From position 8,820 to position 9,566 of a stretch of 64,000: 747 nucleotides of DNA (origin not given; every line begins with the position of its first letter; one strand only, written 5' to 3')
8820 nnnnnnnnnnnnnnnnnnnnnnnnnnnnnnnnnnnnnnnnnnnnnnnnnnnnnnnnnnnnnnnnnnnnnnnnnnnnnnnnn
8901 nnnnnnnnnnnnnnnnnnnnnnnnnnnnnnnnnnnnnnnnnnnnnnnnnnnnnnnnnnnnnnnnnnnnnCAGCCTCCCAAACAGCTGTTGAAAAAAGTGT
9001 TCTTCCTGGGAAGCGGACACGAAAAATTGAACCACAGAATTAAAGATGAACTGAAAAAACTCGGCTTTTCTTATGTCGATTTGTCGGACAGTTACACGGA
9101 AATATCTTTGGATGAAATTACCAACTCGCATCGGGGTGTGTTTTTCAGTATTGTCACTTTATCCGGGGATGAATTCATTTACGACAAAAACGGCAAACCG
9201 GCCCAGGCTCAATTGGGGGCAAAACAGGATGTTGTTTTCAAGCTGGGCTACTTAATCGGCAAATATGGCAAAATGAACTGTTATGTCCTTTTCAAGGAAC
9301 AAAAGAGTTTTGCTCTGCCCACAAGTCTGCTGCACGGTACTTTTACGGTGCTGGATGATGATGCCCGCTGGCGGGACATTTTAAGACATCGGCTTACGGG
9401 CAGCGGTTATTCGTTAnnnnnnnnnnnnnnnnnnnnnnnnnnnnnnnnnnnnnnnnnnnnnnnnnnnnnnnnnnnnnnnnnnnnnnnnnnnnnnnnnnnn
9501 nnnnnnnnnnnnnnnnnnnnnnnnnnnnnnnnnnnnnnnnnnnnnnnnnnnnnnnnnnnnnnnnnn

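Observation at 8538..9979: TIR-like (COG4271/Cap12-PycTIR-type) domain fused to a long acidic disordered region, coupled to a small membrane protein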

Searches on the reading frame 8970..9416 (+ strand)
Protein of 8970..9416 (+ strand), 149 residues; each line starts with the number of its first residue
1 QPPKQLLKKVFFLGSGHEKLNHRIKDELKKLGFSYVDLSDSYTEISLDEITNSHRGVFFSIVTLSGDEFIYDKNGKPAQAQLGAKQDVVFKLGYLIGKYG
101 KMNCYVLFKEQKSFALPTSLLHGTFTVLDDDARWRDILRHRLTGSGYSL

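Call 24: search_protein_representatives(alignment_id=A2)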
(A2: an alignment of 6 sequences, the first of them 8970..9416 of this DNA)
Query: 6 sequences, 151 profile positions. Proteins with E-value up to 0.001 (for the whole library): 1106; up to 1e-10: 154; up to 1e-30: 6. The best 150 are listed.
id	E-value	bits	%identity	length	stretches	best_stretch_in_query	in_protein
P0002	2.9e-90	316.1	-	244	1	2-151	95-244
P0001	1.6e-81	287.7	-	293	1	2-149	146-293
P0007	9.6e-43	161.8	-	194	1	3-150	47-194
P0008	2.5e-37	144.2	-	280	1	8-147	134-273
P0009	2.1e-32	128.2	-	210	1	8-149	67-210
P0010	2.0e-31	125.0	-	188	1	6-149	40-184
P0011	1.1e-29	119.4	-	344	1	4-149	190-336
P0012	9.2e-29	116.4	-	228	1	5-147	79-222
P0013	1.0e-28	116.2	-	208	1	3-150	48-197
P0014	1.4e-28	115.8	-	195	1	7-149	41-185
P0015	9.0e-28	113.2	-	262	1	5-149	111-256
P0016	1.2e-25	106.3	-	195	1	6-149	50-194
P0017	1.3e-25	106.1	-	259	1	9-143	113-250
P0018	1.2e-24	103.0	-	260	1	5-149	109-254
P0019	6.9e-24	100.5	-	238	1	3-142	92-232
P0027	5.2e-21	91.2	-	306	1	6-149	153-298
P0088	4.9e-13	65.3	-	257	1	3-149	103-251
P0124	1.0e-11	61.1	-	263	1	8-149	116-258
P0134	2.2e-11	60.0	-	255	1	8-150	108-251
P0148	5.1e-11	58.8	-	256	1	9-149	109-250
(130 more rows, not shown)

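Call 26: find_encoding_contigs(protein=P0007, flank=6000, max_places=2)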
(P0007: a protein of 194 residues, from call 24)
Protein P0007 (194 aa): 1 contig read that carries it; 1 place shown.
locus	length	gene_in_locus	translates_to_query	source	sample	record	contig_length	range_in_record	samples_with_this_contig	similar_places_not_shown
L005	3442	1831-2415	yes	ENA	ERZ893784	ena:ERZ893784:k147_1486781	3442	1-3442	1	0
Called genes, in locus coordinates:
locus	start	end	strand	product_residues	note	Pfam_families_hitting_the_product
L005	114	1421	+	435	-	PF00919:UPF0004, PF04055:Radical_SAM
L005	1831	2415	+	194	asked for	PF10137:CAP12-PCTIR_TIR (weak)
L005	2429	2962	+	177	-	-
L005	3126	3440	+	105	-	?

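Call 27: find_encoding_contigs(protein=P0008, flank=6000, max_places=2)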
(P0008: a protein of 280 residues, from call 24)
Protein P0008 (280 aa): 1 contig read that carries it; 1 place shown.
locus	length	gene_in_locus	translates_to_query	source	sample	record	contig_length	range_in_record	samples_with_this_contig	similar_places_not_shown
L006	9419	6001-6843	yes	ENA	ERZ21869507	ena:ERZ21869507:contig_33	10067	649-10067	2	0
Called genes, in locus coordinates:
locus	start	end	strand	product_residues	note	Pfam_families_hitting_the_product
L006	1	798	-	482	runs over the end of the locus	?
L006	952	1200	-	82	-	PF02798:GST_N (weak), PF05768:Glrx-like (weak), PF00462:Glutaredoxin, PF13417:GST_N_3, PF13409:GST_N_2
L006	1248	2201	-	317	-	PF02951:GSH-S_N, PF14398:ATPgrasp_YheCD, PF02955:GSH-S_ATP, PF08443:RimK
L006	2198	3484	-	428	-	PF08886:GshA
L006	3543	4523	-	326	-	PF01207:Dus, PF00977:His_biosynth (faint)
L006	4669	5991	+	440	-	PF00919:UPF0004, PF04055:Radical_SAM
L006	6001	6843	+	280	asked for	PF10137:CAP12-PCTIR_TIR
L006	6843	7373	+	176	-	-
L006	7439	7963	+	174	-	-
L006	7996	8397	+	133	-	PF07963:N_methyl, PF16732:ComP_DUS (weak)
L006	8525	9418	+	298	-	?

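Call 48: find_encoding_contigs(protein=P0015, flank=5000, max_places=2)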
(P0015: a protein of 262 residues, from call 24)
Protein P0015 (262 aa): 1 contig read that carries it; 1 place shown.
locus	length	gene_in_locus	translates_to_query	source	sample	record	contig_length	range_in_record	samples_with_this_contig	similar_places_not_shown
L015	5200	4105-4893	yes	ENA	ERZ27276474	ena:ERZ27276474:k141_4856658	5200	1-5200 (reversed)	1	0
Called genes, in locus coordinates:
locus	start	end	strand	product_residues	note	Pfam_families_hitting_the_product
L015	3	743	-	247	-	?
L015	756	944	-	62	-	-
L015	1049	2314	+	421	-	PF02885:Glycos_trans_3N (faint)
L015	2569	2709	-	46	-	-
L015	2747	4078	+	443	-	PF00919:UPF0004, PF04055:Radical_SAM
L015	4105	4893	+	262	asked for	PF10137:CAP12-PCTIR_TIR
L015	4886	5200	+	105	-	?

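Call 49: find_encoding_contigs(protein=P0027, flank=5000, max_places=2)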
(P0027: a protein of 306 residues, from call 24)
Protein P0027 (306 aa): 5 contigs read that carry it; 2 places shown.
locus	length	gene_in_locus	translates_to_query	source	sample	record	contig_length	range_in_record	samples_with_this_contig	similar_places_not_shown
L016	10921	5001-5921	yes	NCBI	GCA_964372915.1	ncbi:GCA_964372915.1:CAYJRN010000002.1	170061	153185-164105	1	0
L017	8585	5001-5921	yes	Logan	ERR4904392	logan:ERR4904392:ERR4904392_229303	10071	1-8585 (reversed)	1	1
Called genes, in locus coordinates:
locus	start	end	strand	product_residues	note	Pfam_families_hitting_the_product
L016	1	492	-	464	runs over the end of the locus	PF07992:Pyr_redox_2, PF13738:Pyr_redox_3, PF00070:Pyr_redox, PF02852:Pyr_redox_dim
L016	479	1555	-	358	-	PF01207:Dus, PF00977:His_biosynth (weak)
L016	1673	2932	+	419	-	PF02885:Glycos_trans_3N (faint)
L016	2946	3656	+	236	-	-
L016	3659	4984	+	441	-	PF00919:UPF0004, PF04055:Radical_SAM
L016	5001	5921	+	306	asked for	PF10137:CAP12-PCTIR_TIR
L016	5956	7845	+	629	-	PF16260:DUF4914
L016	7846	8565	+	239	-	PF00484:Pro_CA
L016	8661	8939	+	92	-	PF02604:PhdYeFM_antitox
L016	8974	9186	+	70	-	PF05016:ParE_toxin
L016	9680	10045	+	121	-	-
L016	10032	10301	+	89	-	-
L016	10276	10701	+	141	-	-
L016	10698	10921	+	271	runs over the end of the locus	-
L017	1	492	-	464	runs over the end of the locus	PF07992:Pyr_redox_2, PF13738:Pyr_redox_3, PF00070:Pyr_redox, PF02852:Pyr_redox_dim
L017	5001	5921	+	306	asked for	PF10137:CAP12-PCTIR_TIR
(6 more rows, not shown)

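Call 51: search_protein_families(library=padloc, proteins=[P0088, P0124, P0134, P0148, P0010, P0015, P0027], max_evalue=0.00001)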
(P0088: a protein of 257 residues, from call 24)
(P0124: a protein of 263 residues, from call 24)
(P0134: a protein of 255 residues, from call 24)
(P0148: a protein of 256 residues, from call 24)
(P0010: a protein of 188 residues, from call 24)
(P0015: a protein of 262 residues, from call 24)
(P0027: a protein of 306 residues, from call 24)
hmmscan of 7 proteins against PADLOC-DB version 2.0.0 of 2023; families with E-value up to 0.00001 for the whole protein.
P0088 (257 aa): 9 families
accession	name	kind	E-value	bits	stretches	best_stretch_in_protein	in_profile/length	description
PDLC05005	PDC-S35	-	7.5e-71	236.9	1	1-256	1-262/264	-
PDLC05007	PDC-S35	-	3e-60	202.2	1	83-256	108-277/278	-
PDLC05004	PDC-S35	-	1.5e-57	193.3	1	16-256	21-264/265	-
PDLC05006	PDC-S35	-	1.4e-48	163.3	1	83-256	59-231/231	-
PDLC05003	PDC-S35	-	2.4e-42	143.2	1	97-255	79-239/245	-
PDLC00731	Effector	-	1.9e-18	64.5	1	121-235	169-280/306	TIR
PDLC02371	PycTIR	-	7e-15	53.1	1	103-235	147-266/288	-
PDLC00732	Effector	-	1.5e-14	51.6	1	143-233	188-274/301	TIR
PDLC00729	Effector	-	3e-14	51.2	1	109-238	5-128/310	TIR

P0124 (263 aa): 9 families
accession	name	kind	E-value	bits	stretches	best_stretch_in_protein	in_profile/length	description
PDLC05005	PDC-S35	-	3.5e-77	257.7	1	1-263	1-262/264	-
PDLC05007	PDC-S35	-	2.4e-64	215.7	1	93-262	113-276/278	-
PDLC05004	PDC-S35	-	1.1e-57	193.7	1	32-262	45-263/265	-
PDLC05006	PDC-S35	-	4.4e-47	158.4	1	96-262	63-230/231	-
PDLC05003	PDC-S35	-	3.4e-38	129.6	1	98-261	72-238/245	-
PDLC00731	Effector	-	7.7e-19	65.8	1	152-241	193-279/306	TIR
PDLC00729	Effector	-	3.8e-15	54.1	1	115-245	3-128/310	TIR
PDLC00732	Effector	-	1e-14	52.2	1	153-238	190-272/301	TIR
PDLC02371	PycTIR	-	5.4e-14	50.2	1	152-238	189-261/288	-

P0134 (255 aa): 9 families
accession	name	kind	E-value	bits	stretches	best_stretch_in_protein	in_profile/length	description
PDLC05005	PDC-S35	-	1.7e-81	271.8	1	1-255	1-262/264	-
PDLC05007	PDC-S35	-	1.4e-68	229.6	1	69-254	93-276/278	-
PDLC05004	PDC-S35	-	4e-66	221.3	1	75-252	85-261/265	-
PDLC05006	PDC-S35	-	1.2e-52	176.6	1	71-254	48-230/231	-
PDLC05003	PDC-S35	-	6.4e-47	158.2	1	69-254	51-239/245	-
PDLC00731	Effector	-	6.3e-16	56.2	1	156-233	206-279/306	TIR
PDLC00732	Effector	-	5.2e-14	49.9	1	155-230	201-272/301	TIR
PDLC00729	Effector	-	6.5e-13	46.8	1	156-235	55-128/310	TIR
PDLC02371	PycTIR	-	2.7e-12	44.7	1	153-234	198-265/288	-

P0148 (256 aa): 9 families
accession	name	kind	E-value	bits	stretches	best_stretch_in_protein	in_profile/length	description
PDLC05005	PDC-S35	-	1.7e-71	239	1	20-255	24-262/264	-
PDLC05007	PDC-S35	-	1.8e-65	219.4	1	98-254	124-276/278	-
PDLC05004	PDC-S35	-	2.4e-57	192.5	1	98-253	110-262/265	-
PDLC05006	PDC-S35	-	2.7e-51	172.2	1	64-254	40-230/231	-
PDLC05003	PDC-S35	-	2.2e-44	149.9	1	57-254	36-239/245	-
PDLC00731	Effector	-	9.4e-15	52.4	1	156-230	206-276/306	TIR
PDLC00732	Effector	-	2.2e-12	44.5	1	157-227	203-269/301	TIR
PDLC00729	Effector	-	6.2e-11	40.3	1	158-233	57-126/310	TIR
PDLC02371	PycTIR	-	2.3e-10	38.3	1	147-230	193-261/288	-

P0010 (188 aa): 8 families
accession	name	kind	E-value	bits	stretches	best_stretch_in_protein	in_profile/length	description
PDLC05005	PDC-S35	-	1e-26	92.2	1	31-184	107-257/264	-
PDLC05004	PDC-S35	-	4.3e-26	90.1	1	28-185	106-260/265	-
PDLC05007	PDC-S35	-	9.8e-26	89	1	32-184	124-272/278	-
PDLC05006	PDC-S35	-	5.1e-18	63.3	1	31-184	72-226/231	-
PDLC05003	PDC-S35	-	1.3e-16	58.9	1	33-186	81-237/245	-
PDLC00731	Effector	-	4.2e-07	27.2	1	91-161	207-275/306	TIR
PDLC02371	PycTIR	-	1.6e-06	25.7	1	92-158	204-255/288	-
PDLC00732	Effector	-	5.1e-06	23.6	1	91-157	203-265/301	TIR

P0015 (262 aa): 7 families
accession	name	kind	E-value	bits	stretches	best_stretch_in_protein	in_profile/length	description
PDLC05005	PDC-S35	-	1.4e-34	118.1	1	108-258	113-259/264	-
PDLC05007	PDC-S35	-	1.9e-32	111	1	107-257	127-273/278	-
PDLC05004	PDC-S35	-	1e-30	105.2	1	107-258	113-261/265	-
PDLC05006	PDC-S35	-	4e-26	89.8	1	108-258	77-228/231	-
PDLC05003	PDC-S35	-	2.1e-23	81.1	1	106-259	82-238/245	-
PDLC02371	PycTIR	-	2e-08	31.9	1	149-237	192-266/288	-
PDLC00731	Effector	-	6.8e-08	29.8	1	163-236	207-279/306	TIR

P0027 (306 aa): 7 families
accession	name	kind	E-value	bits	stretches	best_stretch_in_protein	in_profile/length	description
PDLC05005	PDC-S35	-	6.3e-36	122.4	1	148-303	112-262/264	-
PDLC05007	PDC-S35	-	1.3e-32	111.6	1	148-301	127-275/278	-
PDLC05004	PDC-S35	-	2.2e-28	97.6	1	151-302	116-263/265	-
PDLC05006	PDC-S35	-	1.5e-21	74.8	1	149-301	77-229/231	-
PDLC05003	PDC-S35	-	6.4e-17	59.9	1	144-305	79-242/245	-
PDLC00731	Effector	-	5.6e-08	30.1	1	156-269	156-267/306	TIR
PDLC02371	PycTIR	-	2.5e-07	28.3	1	157-271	154-254/288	-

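Call 52: find_encoding_contigs(protein=P0134, flank=6000, max_places=3)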
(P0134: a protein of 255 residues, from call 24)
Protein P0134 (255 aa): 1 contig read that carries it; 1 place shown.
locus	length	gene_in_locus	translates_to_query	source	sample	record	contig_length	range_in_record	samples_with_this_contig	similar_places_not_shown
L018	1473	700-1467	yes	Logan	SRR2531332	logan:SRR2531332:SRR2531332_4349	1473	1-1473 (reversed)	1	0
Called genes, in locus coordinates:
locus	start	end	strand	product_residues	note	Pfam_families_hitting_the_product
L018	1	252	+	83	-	?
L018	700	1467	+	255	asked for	PF10137:CAP12-PCTIR_TIR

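Call 53: find_encoding_contigs(protein=P0088, flank=6000, max_places=3)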
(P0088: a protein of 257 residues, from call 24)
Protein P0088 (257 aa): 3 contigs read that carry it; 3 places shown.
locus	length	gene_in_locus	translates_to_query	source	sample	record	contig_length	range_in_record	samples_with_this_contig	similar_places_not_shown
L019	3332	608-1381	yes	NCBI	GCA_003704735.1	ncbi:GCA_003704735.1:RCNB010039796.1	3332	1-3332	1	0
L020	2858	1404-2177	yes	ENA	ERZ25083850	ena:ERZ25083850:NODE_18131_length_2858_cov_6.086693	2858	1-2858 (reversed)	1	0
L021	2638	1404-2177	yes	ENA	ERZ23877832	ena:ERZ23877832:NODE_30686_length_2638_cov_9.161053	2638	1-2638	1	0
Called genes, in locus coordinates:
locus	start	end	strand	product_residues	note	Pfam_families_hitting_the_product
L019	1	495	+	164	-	?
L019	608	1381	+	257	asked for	PF10137:CAP12-PCTIR_TIR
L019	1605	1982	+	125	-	-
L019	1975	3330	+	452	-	?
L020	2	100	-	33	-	?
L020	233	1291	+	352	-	-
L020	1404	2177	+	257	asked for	PF10137:CAP12-PCTIR_TIR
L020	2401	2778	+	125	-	-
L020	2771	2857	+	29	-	?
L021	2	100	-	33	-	?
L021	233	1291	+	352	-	-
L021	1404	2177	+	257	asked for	PF10137:CAP12-PCTIR_TIR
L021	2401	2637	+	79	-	?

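Call 71: search_dna_similar(query=window:8970-9416:+, collection=plasmids, mode=protein, max_evalue=0.001, max_rows=8)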
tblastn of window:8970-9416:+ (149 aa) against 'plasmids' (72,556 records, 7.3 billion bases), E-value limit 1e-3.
Records with a match: 16; places in all: 17; records where one place covers at least 80% of the query: 16.
Best place of each record, by identity: <60% 16.
By first word of the organism name: Burkholderia 8; Agrobacterium 1; Neorhizobium 1; Comamonadaceae 1; Spirosoma 1; Rhizobium 1; Bacillus 1; Blastomonas 1; Azospirillum 1.
By predicted mobility (MOB-suite, as given by PLSDB): non-mobilizable 14; conjugative 2.
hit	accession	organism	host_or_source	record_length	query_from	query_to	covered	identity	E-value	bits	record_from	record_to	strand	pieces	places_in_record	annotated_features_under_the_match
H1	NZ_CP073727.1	Burkholderia pseudomallei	soil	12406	3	149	99%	28.4%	2e-8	59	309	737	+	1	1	none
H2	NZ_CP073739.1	Burkholderia pseudomallei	soil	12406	3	149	99%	28.4%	3e-8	58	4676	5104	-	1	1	nucleotide-binding protein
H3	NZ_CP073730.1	Burkholderia pseudomallei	water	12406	3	149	99%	28.4%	3e-8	58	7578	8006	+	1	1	nucleotide-binding protein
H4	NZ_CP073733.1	Burkholderia pseudomallei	soil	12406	3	149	99%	28.4%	3e-8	58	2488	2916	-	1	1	nucleotide-binding protein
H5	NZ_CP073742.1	Burkholderia pseudomallei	soil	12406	3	149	99%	28.4%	3e-8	58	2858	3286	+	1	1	nucleotide-binding protein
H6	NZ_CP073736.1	Burkholderia pseudomallei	soil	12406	3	149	99%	28.4%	3e-8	58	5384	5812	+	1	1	nucleotide-binding protein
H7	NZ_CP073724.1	Burkholderia pseudomallei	soil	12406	3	149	99%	28.4%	3e-8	58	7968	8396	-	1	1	nucleotide-binding protein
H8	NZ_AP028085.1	Burkholderia pseudomallei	-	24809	3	149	99%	28.4%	3e-8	58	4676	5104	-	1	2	nucleotide-binding protein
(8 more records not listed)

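Call 72: search_dna_similar(query=window:8970-9416:+, collection=phages, mode=protein, max_evalue=0.001, max_rows=8)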
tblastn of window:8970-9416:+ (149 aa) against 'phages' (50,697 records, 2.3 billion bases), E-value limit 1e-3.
No match.
